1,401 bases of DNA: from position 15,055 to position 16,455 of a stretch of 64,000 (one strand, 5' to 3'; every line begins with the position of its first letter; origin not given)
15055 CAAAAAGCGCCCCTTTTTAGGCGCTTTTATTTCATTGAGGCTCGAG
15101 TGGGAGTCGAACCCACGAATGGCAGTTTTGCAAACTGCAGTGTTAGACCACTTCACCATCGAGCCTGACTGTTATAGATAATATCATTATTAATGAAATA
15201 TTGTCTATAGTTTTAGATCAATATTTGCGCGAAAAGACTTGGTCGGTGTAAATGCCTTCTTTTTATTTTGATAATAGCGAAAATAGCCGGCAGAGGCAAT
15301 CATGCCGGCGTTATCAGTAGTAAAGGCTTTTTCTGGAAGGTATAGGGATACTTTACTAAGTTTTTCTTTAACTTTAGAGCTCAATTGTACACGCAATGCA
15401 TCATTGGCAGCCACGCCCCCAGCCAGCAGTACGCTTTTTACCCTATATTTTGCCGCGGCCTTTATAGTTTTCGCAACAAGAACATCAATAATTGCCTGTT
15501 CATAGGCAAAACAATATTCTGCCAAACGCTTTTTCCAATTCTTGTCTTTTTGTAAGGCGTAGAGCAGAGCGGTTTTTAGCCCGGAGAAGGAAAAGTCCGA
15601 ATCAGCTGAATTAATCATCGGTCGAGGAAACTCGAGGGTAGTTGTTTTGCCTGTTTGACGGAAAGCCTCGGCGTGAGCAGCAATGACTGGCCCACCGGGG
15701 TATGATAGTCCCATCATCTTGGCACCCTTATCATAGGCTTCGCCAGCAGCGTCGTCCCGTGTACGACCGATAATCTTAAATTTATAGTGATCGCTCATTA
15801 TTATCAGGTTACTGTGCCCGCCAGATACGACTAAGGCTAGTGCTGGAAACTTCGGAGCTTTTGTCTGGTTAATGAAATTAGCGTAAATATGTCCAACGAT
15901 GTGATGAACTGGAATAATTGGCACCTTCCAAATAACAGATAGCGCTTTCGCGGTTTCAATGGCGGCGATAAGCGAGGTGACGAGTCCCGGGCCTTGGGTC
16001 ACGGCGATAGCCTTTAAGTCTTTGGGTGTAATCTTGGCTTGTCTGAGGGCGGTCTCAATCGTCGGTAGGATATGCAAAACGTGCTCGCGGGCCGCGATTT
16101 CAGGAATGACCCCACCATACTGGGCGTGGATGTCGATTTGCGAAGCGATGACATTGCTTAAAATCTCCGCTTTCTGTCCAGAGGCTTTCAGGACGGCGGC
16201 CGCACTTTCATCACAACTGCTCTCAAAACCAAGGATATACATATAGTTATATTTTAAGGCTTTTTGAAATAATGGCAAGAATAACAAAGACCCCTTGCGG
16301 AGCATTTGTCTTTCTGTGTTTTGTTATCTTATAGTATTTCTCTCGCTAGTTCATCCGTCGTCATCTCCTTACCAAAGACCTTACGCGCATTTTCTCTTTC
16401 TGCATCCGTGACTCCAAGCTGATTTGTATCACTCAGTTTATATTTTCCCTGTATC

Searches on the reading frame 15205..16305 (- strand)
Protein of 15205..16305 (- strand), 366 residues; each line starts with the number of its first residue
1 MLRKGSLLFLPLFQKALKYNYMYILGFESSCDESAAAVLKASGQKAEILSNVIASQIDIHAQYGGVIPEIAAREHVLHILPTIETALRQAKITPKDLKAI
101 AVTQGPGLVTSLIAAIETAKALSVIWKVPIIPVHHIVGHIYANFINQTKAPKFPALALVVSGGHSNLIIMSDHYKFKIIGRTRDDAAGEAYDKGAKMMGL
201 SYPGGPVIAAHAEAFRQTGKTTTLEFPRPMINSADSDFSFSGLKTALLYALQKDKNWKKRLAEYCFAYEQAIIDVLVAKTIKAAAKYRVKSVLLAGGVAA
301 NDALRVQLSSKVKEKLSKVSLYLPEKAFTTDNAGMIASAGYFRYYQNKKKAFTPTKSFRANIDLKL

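Call 13: search_protein_families(library=pfam, proteins=[window:15205-16305:-], max_evalue=0.0001)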
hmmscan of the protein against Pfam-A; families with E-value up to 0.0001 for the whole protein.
window:15205-16305:- (366 aa): 2 families
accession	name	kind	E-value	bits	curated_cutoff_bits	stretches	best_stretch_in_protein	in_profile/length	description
PF00814.31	TsaD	-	3.5e-85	286.3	24.8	1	47-337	1-263/264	tRNA N6-adenosine threonylcarbamoyltransferase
PF22521.2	HypF_C_2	-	6.8e-06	26.5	27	1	246-319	151-224/241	Carbamoyltransferase, Kae1-like Domain, second subdomain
